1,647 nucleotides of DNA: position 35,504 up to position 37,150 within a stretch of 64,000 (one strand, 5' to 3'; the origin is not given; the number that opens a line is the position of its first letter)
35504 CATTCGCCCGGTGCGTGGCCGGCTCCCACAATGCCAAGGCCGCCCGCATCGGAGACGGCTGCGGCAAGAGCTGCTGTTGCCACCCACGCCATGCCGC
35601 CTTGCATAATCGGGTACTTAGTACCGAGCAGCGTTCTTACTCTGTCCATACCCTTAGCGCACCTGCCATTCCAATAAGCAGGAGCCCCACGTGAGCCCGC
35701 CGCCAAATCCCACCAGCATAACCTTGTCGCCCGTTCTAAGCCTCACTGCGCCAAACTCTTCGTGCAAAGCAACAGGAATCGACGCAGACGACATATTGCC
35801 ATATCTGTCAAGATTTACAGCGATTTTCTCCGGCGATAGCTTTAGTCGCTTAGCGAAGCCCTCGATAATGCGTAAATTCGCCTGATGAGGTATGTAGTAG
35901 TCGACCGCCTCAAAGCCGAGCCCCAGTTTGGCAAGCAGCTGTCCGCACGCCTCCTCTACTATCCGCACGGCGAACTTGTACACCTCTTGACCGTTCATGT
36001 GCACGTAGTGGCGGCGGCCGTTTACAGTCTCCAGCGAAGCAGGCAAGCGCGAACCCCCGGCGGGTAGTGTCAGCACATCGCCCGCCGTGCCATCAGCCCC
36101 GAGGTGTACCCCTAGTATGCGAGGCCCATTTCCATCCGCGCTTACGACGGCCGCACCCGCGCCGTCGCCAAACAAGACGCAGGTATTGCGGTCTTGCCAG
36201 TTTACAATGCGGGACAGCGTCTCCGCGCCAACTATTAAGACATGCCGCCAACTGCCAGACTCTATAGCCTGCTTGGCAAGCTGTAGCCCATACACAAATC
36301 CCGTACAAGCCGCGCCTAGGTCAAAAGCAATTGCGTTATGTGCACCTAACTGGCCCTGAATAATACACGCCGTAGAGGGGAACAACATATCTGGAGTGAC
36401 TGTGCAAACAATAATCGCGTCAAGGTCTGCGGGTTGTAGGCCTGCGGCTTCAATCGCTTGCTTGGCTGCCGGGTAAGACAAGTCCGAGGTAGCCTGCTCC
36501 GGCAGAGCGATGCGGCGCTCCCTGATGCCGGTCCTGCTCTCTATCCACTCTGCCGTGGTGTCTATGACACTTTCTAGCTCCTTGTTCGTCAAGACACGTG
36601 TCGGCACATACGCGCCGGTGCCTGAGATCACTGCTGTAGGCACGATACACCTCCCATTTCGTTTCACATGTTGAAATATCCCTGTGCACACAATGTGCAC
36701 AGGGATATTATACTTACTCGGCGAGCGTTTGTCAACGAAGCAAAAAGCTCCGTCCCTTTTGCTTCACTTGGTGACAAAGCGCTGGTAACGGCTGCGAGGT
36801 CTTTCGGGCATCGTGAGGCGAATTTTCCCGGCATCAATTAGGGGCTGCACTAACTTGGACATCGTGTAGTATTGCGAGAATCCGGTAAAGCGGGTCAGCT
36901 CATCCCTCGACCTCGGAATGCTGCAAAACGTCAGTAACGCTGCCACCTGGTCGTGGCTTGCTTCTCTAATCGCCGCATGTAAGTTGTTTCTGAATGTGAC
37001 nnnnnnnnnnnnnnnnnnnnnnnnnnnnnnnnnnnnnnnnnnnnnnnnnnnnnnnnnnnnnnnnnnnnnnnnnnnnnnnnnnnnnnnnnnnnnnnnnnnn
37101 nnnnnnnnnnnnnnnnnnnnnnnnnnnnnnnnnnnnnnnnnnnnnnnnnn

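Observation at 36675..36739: Perfect 16-3-16 palindrome overlapping the -10/+1 of a consensus sigma-A promoter driving the fab operon; no regulator gene adjacent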

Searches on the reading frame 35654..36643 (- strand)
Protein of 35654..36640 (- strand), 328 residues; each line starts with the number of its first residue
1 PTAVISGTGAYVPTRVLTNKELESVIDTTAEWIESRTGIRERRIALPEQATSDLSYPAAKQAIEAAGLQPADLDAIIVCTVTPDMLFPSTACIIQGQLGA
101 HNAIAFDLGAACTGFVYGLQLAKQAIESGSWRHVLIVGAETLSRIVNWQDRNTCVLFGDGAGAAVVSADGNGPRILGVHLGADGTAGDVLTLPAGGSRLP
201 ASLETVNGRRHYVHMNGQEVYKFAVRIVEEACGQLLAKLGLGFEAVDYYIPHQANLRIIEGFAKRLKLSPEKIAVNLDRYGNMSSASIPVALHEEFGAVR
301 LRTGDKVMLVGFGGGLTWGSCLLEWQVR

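Call 8: search_protein_families(library=pfam, proteins=[window:35654-36640:-])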
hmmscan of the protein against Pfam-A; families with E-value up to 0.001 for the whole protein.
window:35654-36640:- (328 aa): 5 families
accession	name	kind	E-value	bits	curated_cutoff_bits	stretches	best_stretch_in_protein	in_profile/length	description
PF08541.16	ACP_syn_III_C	-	1.3e-34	118.6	26.6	1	236-325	1-90/90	3-Oxoacyl-[acyl-carrier-protein (ACP)] synthase III C terminal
PF08545.16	ACP_syn_III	-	3.4e-33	113.8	24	1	106-184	1-80/80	3-Oxoacyl-[acyl-carrier-protein (ACP)] synthase III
PF00108.29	Thiolase_N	-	1.1e-08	35.3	26.4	1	35-147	7-120/260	Thiolase, N-terminal domain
PF02797.21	Chal_sti_synt_C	-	9.3e-06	26.2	27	1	225-323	39-147/151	Chalcone and stilbene synthases, C-terminal domain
PF00195.25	Chal_sti_synt_N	-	1.8e-05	24.7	27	1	40-169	88-224/225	Chalcone and stilbene synthases, N-terminal domain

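Call 12: find_encoding_contigs(protein=window:35657-36643:-, flank=10000, max_places=6)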
Protein seq(329 aa) (329 aa): 12 contigs read that carry it; 6 places shown.
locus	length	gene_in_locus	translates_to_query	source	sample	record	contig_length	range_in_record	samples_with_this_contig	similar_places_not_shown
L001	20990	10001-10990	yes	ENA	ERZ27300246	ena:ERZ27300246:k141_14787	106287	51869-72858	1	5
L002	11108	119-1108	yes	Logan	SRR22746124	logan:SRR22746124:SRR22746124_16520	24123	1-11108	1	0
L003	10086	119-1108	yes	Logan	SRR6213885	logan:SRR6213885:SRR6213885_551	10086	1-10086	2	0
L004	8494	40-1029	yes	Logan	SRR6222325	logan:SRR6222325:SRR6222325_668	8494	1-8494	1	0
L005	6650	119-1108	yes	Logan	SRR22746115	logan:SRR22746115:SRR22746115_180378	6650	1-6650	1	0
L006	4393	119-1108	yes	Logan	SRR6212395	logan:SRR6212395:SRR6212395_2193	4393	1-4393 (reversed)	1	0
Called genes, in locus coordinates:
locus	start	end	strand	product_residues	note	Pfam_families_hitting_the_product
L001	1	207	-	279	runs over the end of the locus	PF00528:BPD_transp_1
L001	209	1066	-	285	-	PF00528:BPD_transp_1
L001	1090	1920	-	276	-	PF12849:PBP_like_2, PF13531:SBP_bac_11, PF12727:PBP_like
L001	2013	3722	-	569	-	PF00672:HAMP (weak), PF00512:HisKA, PF02518:HATPase_c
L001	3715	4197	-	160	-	PF00072:Response_reg (weak), PF00486:Trans_reg_C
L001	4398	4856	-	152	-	PF22817:ApeP-like (weak), PF07977:FabA, PF22818:ApeI-like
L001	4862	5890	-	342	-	PF06277:EutA (faint), PF06723:MreB_Mbl, PF00022:Actin, PF11104:PilM_2 (faint), PF00012:HSP70, PF14450:FtsA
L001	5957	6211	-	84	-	PF12116:SpoIIID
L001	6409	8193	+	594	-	PF00664:ABC_membrane, PF00005:ABC_tran, PF02463:SMC_N (faint), PF13304:AAA_21 (faint)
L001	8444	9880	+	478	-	PF04326:SLFN_AlbA_2, PF13749:HATPase_c_4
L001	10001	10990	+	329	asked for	PF00195:Chal_sti_synt_N (faint), PF00108:Thiolase_N, PF02797:Chal_sti_synt_C (faint), PF08545:ACP_syn_III, PF08541:ACP_syn_III_C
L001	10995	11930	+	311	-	PF00478:IMPDH (faint), PF03060:NMO, PF05690:ThiG (weak), PF01070:FMN_dh (weak), PF04481:DUF561 (weak)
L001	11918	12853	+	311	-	PF00698:Acyl_transf_1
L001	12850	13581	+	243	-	PF00106:adh_short, PF01370:Epimerase (weak), PF08659:KR, PF13561:adh_short_C2, PF23441:SDR (weak)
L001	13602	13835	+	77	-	PF00550:PP-binding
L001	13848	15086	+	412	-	PF00109:ketoacyl-synt, PF00108:Thiolase_N (weak), PF02801:Ketoacyl-synt_C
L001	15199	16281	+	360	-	PF03060:NMO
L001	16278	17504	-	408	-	PF04282:DUF438, PF01814:Hemerythrin, PF08448:PAS_4 (weak), PF13596:PAS_10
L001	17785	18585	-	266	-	PF01551:Peptidase_M23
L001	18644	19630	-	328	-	PF08486:SpoIID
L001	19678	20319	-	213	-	-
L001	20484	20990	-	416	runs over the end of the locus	PF00275:EPSP_synthase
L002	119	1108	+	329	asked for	PF00195:Chal_sti_synt_N (faint), PF00108:Thiolase_N, PF02797:Chal_sti_synt_C (faint), PF08545:ACP_syn_III, PF08541:ACP_syn_III_C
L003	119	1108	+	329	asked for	PF00195:Chal_sti_synt_N (faint), PF00108:Thiolase_N, PF02797:Chal_sti_synt_C (faint), PF08545:ACP_syn_III, PF08541:ACP_syn_III_C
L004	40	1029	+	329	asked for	PF00195:Chal_sti_synt_N (faint), PF00108:Thiolase_N, PF02797:Chal_sti_synt_C (faint), PF08545:ACP_syn_III, PF08541:ACP_syn_III_C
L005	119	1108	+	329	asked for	PF00195:Chal_sti_synt_N (faint), PF00108:Thiolase_N, PF02797:Chal_sti_synt_C (faint), PF08545:ACP_syn_III, PF08541:ACP_syn_III_C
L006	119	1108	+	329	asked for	PF00195:Chal_sti_synt_N (faint), PF00108:Thiolase_N, PF02797:Chal_sti_synt_C (faint), PF08545:ACP_syn_III, PF08541:ACP_syn_III_C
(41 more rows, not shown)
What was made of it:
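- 30363..36643 (-): Regulated operon: fabH (36643-35654), fabK/NMO (35649-34714), fabD (34726-33791), fabG (33794-33063), acpP (33042-32809), fabF (32796-31558) and a second NMO gene (31445-30363). Called genes on the identical contig L001 (call 12).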

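Call 18: find_homologous_proteins(query=window:35657-36643:-, max_evalue=1e-60)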
Query seq(329 aa) (329 aa): 7986 proteins with E <= 1e-60 among 8000 candidates; the best 120 are listed.
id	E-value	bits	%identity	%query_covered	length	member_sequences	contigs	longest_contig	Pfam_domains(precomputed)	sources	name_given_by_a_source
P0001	3.0e-214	729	99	100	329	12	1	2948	PF02797.22,PF08545.17,PF00108.30,PF08541.17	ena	-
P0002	1.0e-194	664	90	100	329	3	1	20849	PF08545.17,PF00108.30,PF08541.17,PF00195.26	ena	-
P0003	9.0e-182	622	86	100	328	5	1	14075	PF08545.17,PF00108.30,PF08541.17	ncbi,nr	ncbi:MAG: 3-oxoacyl-(acyl-carrier-protein) synthase 3 protein 1 [Firmicutes bacterium]|nr:3-oxoacyl-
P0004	1.8e-178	611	83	99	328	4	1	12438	PF02797.22,PF08545.17,PF00108.30,PF08541.17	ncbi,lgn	-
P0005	1.7e-169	581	79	100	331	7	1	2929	PF08545.17,PF00108.30,PF08541.17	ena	-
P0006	5.8e-169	580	79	100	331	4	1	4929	PF02797.22,PF08545.17,PF00108.30,PF08541.17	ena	-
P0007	2.1e-159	548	75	98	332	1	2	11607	PF08545.17,PF00108.30,PF08541.17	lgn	-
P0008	2.5e-158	545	74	98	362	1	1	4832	PF08545.17,PF00108.30,PF08541.17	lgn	-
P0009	2.0e-154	532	76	94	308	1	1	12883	PF08545.17,PF00108.30,PF08541.17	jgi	-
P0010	2.5e-154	532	71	98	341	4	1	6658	PF08545.17,PF00108.30,PF08541.17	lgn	-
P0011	3.3e-154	531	73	99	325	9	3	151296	PF08545.17,PF00108.30,PF08541.17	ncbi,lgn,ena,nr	ncbi:MAG: 3-oxoacyl-acyl-carrier-protein synthase III [Bacillota bacterium]|nr:MAG: 3-oxoacyl-acyl-c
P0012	3.9e-150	518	70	98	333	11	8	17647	PF08545.17,PF00108.30,PF08541.17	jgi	-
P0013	2.6e-148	512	70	99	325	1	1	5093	PF08545.17,PF00108.30,PF08541.17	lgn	-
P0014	6.0e-143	494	72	94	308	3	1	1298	PF08545.17,PF00108.30,PF08541.17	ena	-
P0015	1.2e-142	493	68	99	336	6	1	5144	PF08545.17,PF00108.30,PF08541.17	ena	-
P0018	4.7e-140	485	68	99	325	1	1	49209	PF08545.17,PF00108.30,PF08541.17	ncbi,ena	-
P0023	4.4e-126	439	62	99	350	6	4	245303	PF08545.17,PF00108.30,PF08541.17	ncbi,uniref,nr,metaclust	ncbi:beta-ketoacyl-ACP synthase III [Hydrogenibacillus schlegelii]|uniref:Beta-ketoacyl-[acyl-carrie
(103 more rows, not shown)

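Call 19: find_encoding_contigs(protein=P0002, flank=6000, max_places=1)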
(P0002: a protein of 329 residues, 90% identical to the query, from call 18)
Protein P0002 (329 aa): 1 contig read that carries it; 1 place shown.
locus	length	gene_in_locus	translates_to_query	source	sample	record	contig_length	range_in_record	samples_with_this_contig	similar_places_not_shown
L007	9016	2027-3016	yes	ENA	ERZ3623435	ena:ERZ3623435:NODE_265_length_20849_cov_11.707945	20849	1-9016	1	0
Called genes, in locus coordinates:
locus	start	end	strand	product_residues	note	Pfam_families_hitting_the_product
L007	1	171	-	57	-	?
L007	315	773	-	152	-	PF07977:FabA, PF22818:ApeI-like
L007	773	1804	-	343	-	PF00022:Actin, PF06277:EutA (faint), PF06723:MreB_Mbl, PF11104:PilM_2 (faint), PF00012:HSP70, PF14450:FtsA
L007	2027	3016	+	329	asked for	PF00195:Chal_sti_synt_N (weak), PF00108:Thiolase_N, PF08545:ACP_syn_III, PF08541:ACP_syn_III_C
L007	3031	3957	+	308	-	PF00478:IMPDH (faint), PF03060:NMO, PF05690:ThiG (weak), PF01070:FMN_dh (weak), PF04481:DUF561 (weak)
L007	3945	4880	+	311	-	PF00698:Acyl_transf_1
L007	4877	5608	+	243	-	PF00106:adh_short, PF01370:Epimerase (weak), PF08659:KR, PF13561:adh_short_C2, PF23441:SDR (weak)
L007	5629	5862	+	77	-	PF00550:PP-binding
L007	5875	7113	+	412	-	PF00109:ketoacyl-synt, PF00108:Thiolase_N (faint), PF02801:Ketoacyl-synt_C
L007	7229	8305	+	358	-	PF03060:NMO, PF01645:Glu_synthase (faint)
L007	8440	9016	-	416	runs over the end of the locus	PF00275:EPSP_synthase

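Call 20: find_encoding_contigs(protein=P0003, flank=6000, max_places=1)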
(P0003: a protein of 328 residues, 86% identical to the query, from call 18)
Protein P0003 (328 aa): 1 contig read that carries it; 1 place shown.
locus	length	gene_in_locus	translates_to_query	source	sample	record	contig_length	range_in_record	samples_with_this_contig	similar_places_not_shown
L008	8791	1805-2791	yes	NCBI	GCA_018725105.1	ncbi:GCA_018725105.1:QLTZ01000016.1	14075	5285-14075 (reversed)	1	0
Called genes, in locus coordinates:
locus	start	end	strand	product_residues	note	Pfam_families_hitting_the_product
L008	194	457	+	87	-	-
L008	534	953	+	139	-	PF01909:NTP_transf_2 (weak), PF18765:Polbeta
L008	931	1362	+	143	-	PF01934:HepT-like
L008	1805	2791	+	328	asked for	PF00108:Thiolase_N, PF08545:ACP_syn_III, PF08541:ACP_syn_III_C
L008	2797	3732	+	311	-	PF00478:IMPDH (faint), PF03060:NMO, PF04481:DUF561 (weak), PF05690:ThiG (weak), PF01070:FMN_dh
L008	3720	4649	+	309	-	PF00698:Acyl_transf_1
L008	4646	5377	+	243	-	PF00106:adh_short, PF01370:Epimerase (weak), PF02719:Polysacc_synt_2, PF08659:KR, PF13561:adh_short_C2, PF23441:SDR (faint)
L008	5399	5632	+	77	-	PF00550:PP-binding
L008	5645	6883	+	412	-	PF00109:ketoacyl-synt, PF00108:Thiolase_N (weak), PF02801:Ketoacyl-synt_C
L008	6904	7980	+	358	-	PF03060:NMO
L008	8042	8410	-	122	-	PF01551:Peptidase_M23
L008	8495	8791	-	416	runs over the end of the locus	PF00275:EPSP_synthase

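Call 21: find_encoding_contigs(protein=P0004, flank=6000, max_places=1)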
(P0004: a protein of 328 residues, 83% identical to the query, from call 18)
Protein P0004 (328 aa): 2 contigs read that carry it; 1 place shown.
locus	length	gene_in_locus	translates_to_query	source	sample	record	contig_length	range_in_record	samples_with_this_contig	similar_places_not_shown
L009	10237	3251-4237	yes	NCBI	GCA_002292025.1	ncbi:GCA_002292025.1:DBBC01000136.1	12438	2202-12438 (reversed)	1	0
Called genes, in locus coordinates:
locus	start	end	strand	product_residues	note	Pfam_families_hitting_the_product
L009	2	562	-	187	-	?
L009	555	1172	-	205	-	PF00072:Response_reg, PF00486:Trans_reg_C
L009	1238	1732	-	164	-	PF22817:ApeP-like (weak), PF07977:FabA, PF22818:ApeI-like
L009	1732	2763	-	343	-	PF00022:Actin, PF06723:MreB_Mbl, PF00012:HSP70, PF14450:FtsA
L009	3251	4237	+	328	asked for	PF00108:Thiolase_N (weak), PF08545:ACP_syn_III, PF02797:Chal_sti_synt_C (weak), PF08541:ACP_syn_III_C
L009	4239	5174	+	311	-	PF00478:IMPDH (faint), PF03060:NMO, PF05690:ThiG (weak), PF01070:FMN_dh (faint)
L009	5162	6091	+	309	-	PF00698:Acyl_transf_1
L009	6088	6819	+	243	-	PF00106:adh_short, PF01370:Epimerase (weak), PF08659:KR, PF13561:adh_short_C2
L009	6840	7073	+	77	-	PF00550:PP-binding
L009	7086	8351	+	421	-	PF00109:ketoacyl-synt, PF00108:Thiolase_N (faint), PF02801:Ketoacyl-synt_C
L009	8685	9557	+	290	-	PF01645:Glu_synthase (faint), PF03060:NMO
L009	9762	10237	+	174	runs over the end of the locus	PF04290:DctQ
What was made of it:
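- Tried and rejected: I rejected it because it is an accessory insertion, absent from L007, L008 and L009, which keep the palindrome (calls 19-21).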

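Call 22: find_encoding_contigs(protein=P0011, flank=6000, max_places=1)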
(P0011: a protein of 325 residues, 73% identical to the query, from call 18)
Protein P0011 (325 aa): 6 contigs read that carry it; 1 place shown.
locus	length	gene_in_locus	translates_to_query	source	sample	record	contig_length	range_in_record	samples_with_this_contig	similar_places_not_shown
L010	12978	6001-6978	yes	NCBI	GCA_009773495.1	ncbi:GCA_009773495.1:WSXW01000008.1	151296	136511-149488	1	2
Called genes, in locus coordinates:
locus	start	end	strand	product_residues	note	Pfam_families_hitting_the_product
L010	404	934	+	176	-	-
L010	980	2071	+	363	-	PF01321:Creatinase_N, PF00557:Peptidase_M24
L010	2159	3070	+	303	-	PF01565:FAD_binding_4, PF02873:MurB_C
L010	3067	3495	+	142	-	PF09719:C_GCAxxG_C_C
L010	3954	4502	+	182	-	PF02887:PK_C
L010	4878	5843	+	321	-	PF01207:Dus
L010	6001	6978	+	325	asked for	PF00108:Thiolase_N, PF08545:ACP_syn_III, PF08541:ACP_syn_III_C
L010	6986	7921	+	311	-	PF00478:IMPDH (faint), PF03060:NMO, PF04481:DUF561 (weak), PF00977:His_biosynth (faint), PF01070:FMN_dh (weak)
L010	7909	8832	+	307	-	PF00698:Acyl_transf_1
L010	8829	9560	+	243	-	PF00106:adh_short, PF01370:Epimerase (weak), PF08659:KR, PF13561:adh_short_C2, PF23441:SDR (faint)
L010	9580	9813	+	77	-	PF00550:PP-binding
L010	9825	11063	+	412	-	PF00109:ketoacyl-synt, PF00108:Thiolase_N (weak), PF02801:Ketoacyl-synt_C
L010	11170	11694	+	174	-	-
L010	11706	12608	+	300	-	-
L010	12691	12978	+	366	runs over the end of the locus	PF01488:Shikimate_DH, PF02882:THF_DHG_CYH_C (faint), PF00106:adh_short (weak), PF03435:Sacchrp_dh_NADP (weak), PF13460:NAD_binding_10 (weak)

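Call 28: find_encoding_contigs(protein=P0018, flank=6000, max_places=1)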
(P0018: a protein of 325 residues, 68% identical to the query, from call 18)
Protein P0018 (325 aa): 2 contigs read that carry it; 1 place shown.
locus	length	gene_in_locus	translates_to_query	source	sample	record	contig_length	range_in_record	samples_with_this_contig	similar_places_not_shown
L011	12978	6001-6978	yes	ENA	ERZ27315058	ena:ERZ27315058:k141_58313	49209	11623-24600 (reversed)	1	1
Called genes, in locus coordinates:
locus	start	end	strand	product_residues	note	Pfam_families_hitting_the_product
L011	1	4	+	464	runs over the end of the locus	PF02874:ATP-synt_ab_N, PF00006:ATP-synt_ab, PF22919:ATP-synt_VA_C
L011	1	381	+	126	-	PF02823:ATP-synt_DE_N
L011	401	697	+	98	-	PF09527:ATPase_gene1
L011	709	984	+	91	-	PF12966:AtpR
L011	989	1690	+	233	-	PF00119:ATP-synt_A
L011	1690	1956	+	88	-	PF00137:ATP-synt_C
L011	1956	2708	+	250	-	PF00430:ATP-synt_B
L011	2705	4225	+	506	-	PF02874:ATP-synt_ab_N, PF00006:ATP-synt_ab, PF00306:ATP-synt_ab_C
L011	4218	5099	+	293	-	PF00231:ATP-synt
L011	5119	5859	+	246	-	PF12695:Abhydrolase_5, PF00561:Abhydrolase_1, PF12146:Hydrolase_4 (weak)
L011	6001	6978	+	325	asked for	PF00108:Thiolase_N, PF08545:ACP_syn_III, PF08541:ACP_syn_III_C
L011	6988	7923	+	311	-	PF00478:IMPDH (faint), PF03060:NMO, PF01180:DHO_dh (weak), PF05690:ThiG (weak), PF01070:FMN_dh (faint)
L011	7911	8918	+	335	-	PF00698:Acyl_transf_1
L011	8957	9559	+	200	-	PF00106:adh_short, PF08659:KR, PF13561:adh_short_C2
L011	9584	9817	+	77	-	PF23297:ACP_SdgA_C (weak), PF00550:PP-binding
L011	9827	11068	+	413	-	PF00109:ketoacyl-synt, PF00108:Thiolase_N (faint), PF02801:Ketoacyl-synt_C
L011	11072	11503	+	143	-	PF22817:ApeP-like (weak), PF07977:FabA, PF22818:ApeI-like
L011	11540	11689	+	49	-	-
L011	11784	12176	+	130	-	-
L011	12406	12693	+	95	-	-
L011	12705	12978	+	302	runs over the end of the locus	PF04055:Radical_SAM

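Call 29: find_encoding_contigs(protein=P0023, flank=6000, max_places=1)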
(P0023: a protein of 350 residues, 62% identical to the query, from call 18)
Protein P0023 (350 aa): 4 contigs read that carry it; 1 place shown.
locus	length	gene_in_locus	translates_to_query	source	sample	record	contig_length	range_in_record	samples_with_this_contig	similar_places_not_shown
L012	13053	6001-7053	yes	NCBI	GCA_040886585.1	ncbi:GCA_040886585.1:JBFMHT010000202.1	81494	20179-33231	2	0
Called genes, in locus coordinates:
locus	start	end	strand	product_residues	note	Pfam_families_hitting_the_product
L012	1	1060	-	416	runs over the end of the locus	PF07670:Gate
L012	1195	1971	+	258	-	PF01734:Patatin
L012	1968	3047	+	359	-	PF00595:PDZ, PF13180:PDZ_2, PF17820:PDZ_6, PF05362:Lon_C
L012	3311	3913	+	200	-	PF02620:YceD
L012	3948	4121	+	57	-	PF01783:Ribosomal_L32p, PF13248:Zn_ribbon_3 (weak)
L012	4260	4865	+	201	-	PF08220:HTH_DeoR (faint)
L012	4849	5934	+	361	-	PF02504:FA_synthesis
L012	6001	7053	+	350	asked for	PF00108:Thiolase_N, PF08545:ACP_syn_III, PF08541:ACP_syn_III_C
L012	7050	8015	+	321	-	PF00698:Acyl_transf_1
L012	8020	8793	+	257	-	PF00106:adh_short, PF08659:KR, PF13561:adh_short_C2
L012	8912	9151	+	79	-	PF14573:PP-binding_2 (weak), PF00550:PP-binding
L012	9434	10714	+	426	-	PF00109:ketoacyl-synt, PF00108:Thiolase_N (faint), PF02801:Ketoacyl-synt_C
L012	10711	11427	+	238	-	PF22935:RM44_endonuclase (faint), PF14622:Ribonucleas_3_3, PF00636:Ribonuclease_3, PF00035:dsrm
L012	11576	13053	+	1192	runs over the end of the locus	PF02463:SMC_N, PF13175:AAA_15 (weak), PF13304:AAA_21 (weak), PF13476:AAA_23, PF13555:AAA_29, PF06470:SMC_hinge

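Call 30: find_encoding_contigs(protein=P0007, flank=6000, max_places=1)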
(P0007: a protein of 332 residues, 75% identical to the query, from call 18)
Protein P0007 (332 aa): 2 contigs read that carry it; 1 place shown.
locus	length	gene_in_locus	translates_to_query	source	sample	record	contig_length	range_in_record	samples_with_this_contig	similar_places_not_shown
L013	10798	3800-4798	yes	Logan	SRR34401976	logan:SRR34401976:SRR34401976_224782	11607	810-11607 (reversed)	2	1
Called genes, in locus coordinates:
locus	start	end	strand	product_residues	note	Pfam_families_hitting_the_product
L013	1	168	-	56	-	?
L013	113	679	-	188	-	PF13302:Acetyltransf_3, PF13420:Acetyltransf_4, PF13523:Acetyltransf_8 (weak), PF00583:Acetyltransf_1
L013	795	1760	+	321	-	PF01207:Dus, PF01180:DHO_dh (faint), PF00977:His_biosynth (weak)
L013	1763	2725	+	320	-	-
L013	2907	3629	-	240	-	PF00702:Hydrolase, PF13419:HAD_2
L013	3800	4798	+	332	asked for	PF00108:Thiolase_N (weak), PF08545:ACP_syn_III, PF08541:ACP_syn_III_C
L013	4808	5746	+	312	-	PF00478:IMPDH (faint), PF03060:NMO, PF04481:DUF561 (weak), PF05690:ThiG (weak), PF01070:FMN_dh (weak)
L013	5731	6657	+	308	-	PF00698:Acyl_transf_1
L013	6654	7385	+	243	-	PF00106:adh_short, PF01370:Epimerase, PF08659:KR, PF13561:adh_short_C2, PF16363:GDP_Man_Dehyd (weak)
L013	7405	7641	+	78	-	PF23297:ACP_SdgA_C (weak), PF00550:PP-binding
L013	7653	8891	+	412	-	PF00109:ketoacyl-synt, PF00108:Thiolase_N (weak), PF02801:Ketoacyl-synt_C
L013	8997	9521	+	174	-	-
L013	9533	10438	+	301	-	-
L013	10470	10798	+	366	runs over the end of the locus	PF01488:Shikimate_DH, PF02882:THF_DHG_CYH_C (faint), PF00106:adh_short (weak)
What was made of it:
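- On FabT (MarR) operator: In relatives the upstream genes are mbl, a HEPN/MNT pair, dus or a hydrolase (calls 19-22, 28, 30).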

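Call 40: search_protein_families(library=pfam, proteins=[L010:11170-11694:+, L010:11706-12608:+], max_evalue=0.1)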
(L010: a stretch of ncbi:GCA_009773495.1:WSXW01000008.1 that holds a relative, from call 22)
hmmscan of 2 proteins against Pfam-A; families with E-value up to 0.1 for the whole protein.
L010:11170-11694:+ (174 aa): 9 families
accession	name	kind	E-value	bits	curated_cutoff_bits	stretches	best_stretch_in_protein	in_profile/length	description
PF13560.12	HTH_31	-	2.4e-05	25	27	1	26-52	10-36/64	Helix-turn-helix domain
PF01381.28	HTH_3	-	9.7e-05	22.8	23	1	26-51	5-30/55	Helix-turn-helix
PF12844.13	HTH_19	-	0.006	16.9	30.2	1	26-51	8-33/64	Helix-turn-helix domain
PF04255.20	DUF433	-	0.017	15.4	23.6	1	19-45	20-47/56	Protein of unknown function (DUF433)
PF13413.12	HTH_25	-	0.018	15.3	24.6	1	25-51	5-31/62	Helix-turn-helix domain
PF13384.12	HTH_23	-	0.023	15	24.6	0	23-49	10-36/50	Homeodomain-like domain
PF22943.2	HTH_68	-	0.023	14.8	27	1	17-44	4-31/45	Putative helix-turn-helix domain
PF24034.1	DUF7343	-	0.061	13.6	27.6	0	20-63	8-49/62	Domain of unknown function (DUF7343)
PF13936.12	HTH_38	-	0.094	12.9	27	0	25-49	15-39/44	Helix-turn-helix domain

L010:11706-12608:+ (300 aa): 0 families

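Call 41: search_protein_families(library=ncbifam, proteins=[L010:11170-11694:+, L010:11706-12608:+], max_evalue=0.1)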
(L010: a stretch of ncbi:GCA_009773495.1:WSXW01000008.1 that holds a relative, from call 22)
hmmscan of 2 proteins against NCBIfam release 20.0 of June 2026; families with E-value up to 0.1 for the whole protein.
L010:11170-11694:+ (174 aa): 6 families
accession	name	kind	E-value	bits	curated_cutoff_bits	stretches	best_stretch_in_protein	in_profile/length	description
NF003056.0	PRK03975.1-4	equivalog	0.0074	16.1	115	1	22-52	13-43/145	putative transcriptional regulator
TIGR00721.1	tfx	subfamily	0.0082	16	60.25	1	21-52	12-43/137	Tfx family DNA-binding protein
TIGR00655.1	PurU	equivalog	0.02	14.5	285.95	1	55-120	104-160/280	formyltetrahydrofolate deformylase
NF004471.0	PRK05803.1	subfamily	0.032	13.4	252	1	30-52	196-218/235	RNA polymerase sporulation sigma factor SigK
TIGR03070.1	couple_hipB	subfamily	0.042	13.8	71.65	1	26-51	11-36/58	type II toxin-antitoxin system Y4mF family antitoxin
TIGR02937.1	sigma70-ECF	superfamily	0.096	12.3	42.9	0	26-52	128-155/165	sigma-70 family RNA polymerase sigma factor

L010:11706-12608:+ (300 aa): 0 families
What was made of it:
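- Closest known: FabT. Different: Here no MarR gene is adjacent, the palindrome is different, and the candidate regulator has no MarR domain (calls 8, 40, 41).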

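Call 89: search_protein_families(library=ncbifam, proteins=[L012:4260-4865:+], max_evalue=0.001)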
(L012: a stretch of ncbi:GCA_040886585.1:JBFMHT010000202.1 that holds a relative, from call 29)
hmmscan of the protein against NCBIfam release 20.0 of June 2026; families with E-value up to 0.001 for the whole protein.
L012:4260-4865:+ (201 aa): 2 families
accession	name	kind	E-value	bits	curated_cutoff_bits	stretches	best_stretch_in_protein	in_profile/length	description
NF003359.0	PRK04424.1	equivalog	1.2e-65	220.7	183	1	1-181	3-182/190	transcription factor FapR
TIGR02286.1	PaaD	equivalog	4.5e-05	23.6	118.9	1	85-156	15-87/114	hydroxyphenylacetyl-CoA thioesterase PaaI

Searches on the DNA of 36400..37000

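Call 69: search_rna_families(source=window, start=36400, end=37000, threshold=evalue, max_evalue=1)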
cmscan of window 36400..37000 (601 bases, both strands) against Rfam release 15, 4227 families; matches with E-value up to 1: 1.
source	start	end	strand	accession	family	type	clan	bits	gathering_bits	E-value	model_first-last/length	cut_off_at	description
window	36672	36711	-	RF03776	mir-2068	Gene; miRNA;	-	26.1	99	0.0019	1-68/68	no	mir-2068 microRNA precursor family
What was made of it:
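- On Known structured RNA leader or riboswitch (Rfam): The only match is a spurious miRNA hairpin at 26 bits against a gathering score of 99 (call 69).
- No Rfam family matches (call 69).
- Tried and rejected: The Rfam search was negative (call 69).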
